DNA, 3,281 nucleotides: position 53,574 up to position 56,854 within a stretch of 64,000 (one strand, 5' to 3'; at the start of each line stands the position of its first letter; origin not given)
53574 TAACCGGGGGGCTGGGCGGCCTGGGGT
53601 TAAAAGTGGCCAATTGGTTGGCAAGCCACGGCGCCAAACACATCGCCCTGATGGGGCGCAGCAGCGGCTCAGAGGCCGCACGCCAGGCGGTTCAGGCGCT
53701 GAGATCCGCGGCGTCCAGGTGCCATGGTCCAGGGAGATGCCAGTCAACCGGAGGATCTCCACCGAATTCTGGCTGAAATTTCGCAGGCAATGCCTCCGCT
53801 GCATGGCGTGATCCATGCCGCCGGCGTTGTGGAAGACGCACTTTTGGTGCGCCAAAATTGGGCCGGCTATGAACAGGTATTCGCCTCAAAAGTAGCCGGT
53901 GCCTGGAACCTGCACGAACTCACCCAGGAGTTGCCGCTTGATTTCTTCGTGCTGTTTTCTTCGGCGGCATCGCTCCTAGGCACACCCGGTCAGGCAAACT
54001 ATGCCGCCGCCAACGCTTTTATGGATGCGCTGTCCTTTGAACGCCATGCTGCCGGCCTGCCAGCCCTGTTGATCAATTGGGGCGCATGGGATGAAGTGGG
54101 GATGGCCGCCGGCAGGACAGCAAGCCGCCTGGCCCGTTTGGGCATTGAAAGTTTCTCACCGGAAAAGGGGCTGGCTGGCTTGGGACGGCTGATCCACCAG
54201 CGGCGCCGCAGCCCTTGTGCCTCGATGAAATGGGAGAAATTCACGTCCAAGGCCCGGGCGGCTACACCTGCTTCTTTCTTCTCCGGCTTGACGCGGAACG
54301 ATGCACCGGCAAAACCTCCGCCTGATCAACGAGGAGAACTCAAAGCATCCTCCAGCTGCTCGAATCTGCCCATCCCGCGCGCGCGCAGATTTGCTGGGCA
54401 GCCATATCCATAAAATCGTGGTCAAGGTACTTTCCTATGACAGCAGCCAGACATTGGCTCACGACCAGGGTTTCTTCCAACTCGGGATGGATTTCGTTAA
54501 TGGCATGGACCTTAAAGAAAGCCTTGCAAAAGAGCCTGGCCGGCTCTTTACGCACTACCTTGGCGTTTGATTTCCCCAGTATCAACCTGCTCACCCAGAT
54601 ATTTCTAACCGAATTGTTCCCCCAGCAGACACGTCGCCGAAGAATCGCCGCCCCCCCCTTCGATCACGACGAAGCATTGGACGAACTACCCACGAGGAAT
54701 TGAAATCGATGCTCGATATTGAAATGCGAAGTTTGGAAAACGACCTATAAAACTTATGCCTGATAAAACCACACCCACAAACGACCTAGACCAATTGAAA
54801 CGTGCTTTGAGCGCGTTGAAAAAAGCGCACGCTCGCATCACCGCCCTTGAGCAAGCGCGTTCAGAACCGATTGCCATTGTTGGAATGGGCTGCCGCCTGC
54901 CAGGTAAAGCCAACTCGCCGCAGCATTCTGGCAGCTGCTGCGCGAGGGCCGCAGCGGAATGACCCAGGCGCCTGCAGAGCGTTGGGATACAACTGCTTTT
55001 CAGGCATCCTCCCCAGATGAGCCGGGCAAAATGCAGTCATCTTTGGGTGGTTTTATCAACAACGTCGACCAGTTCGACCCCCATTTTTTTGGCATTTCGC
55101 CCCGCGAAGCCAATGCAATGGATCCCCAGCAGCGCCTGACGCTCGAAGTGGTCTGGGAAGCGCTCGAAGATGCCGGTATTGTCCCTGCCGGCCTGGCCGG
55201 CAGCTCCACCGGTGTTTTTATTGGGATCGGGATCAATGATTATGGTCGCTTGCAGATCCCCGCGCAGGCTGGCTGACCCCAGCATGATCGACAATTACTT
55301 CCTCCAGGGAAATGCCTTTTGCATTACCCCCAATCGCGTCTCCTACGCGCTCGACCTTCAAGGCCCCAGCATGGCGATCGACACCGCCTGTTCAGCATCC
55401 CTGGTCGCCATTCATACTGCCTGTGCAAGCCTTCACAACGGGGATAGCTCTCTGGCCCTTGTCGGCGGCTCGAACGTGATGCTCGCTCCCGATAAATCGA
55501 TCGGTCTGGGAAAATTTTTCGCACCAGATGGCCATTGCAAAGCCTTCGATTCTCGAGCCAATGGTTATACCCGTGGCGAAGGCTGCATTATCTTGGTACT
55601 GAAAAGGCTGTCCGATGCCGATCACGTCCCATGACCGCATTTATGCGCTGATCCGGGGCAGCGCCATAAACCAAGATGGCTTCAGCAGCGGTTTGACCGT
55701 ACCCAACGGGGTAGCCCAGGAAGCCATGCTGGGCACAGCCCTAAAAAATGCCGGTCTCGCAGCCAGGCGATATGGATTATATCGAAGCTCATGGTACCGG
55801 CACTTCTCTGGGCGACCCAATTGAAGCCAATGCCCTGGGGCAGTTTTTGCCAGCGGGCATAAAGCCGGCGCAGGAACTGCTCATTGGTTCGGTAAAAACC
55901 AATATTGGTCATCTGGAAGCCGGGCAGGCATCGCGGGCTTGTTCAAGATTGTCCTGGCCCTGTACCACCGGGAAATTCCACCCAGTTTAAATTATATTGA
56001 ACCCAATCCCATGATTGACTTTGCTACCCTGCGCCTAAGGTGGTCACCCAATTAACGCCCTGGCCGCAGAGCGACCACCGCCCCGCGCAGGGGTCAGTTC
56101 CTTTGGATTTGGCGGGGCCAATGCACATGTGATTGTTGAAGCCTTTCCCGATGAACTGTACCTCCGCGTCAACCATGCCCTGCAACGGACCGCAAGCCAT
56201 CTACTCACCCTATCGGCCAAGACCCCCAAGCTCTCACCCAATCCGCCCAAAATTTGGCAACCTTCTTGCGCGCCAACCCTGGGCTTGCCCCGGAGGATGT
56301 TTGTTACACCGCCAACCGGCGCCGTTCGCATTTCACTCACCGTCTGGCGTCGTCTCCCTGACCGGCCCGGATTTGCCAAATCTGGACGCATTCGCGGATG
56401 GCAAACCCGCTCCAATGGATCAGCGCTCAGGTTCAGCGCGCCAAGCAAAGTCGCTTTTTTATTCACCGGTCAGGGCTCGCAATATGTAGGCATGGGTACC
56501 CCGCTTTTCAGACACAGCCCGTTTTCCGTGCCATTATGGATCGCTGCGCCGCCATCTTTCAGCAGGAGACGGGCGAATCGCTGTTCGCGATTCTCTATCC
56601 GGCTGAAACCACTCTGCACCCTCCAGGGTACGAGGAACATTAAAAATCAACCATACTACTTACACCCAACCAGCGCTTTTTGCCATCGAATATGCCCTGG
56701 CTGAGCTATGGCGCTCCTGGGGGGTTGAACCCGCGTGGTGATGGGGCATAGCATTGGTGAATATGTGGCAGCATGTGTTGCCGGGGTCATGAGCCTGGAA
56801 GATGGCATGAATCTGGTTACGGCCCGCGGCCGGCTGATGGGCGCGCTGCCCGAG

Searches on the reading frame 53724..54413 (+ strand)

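Call 30: search_protein_families(library=pfam, proteins=[window:53724-54413:+], max_evalue=0.001)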
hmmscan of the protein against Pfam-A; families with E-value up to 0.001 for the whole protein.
window:53724-54413:+ (229 aa): 3 families
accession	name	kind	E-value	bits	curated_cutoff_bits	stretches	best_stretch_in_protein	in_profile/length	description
PF08659.16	KR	-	2.4e-45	155.1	22.6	1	2-124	58-180/180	KR domain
PF13561.12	adh_short_C2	-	4.4e-06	26.9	27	1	2-103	48-153/236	Enoyl-(Acyl carrier protein) reductase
PF00106.31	adh_short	-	0.00014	21.8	26.6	1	2-104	54-160/195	short chain dehydrogenase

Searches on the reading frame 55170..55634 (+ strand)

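Call 30: search_protein_families(library=pfam, proteins=[window:55170-55634:+], max_evalue=0.001)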
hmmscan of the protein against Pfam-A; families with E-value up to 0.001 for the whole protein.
window:55170-55634:+ (154 aa): 2 families
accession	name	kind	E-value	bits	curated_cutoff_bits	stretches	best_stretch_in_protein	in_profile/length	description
PF00109.32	ketoacyl-synt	-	1.1e-37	130.5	20.8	1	39-150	139-252/252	Beta-ketoacyl synthase, N-terminal domain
PF00108.29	Thiolase_N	-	0.00013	21.9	26.4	1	60-104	69-115/260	Thiolase, N-terminal domain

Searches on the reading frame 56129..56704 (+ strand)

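Call 30: search_protein_families(library=pfam, proteins=[window:56129-56704:+], max_evalue=0.001)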
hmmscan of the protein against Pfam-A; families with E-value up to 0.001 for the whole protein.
window:56129-56704:+ (191 aa): 1 family
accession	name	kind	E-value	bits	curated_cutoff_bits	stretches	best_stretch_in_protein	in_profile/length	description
PF00698.26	Acyl_transf_1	-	0.00023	21.2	32.7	1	110-144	2-36/319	Acyl transferase domain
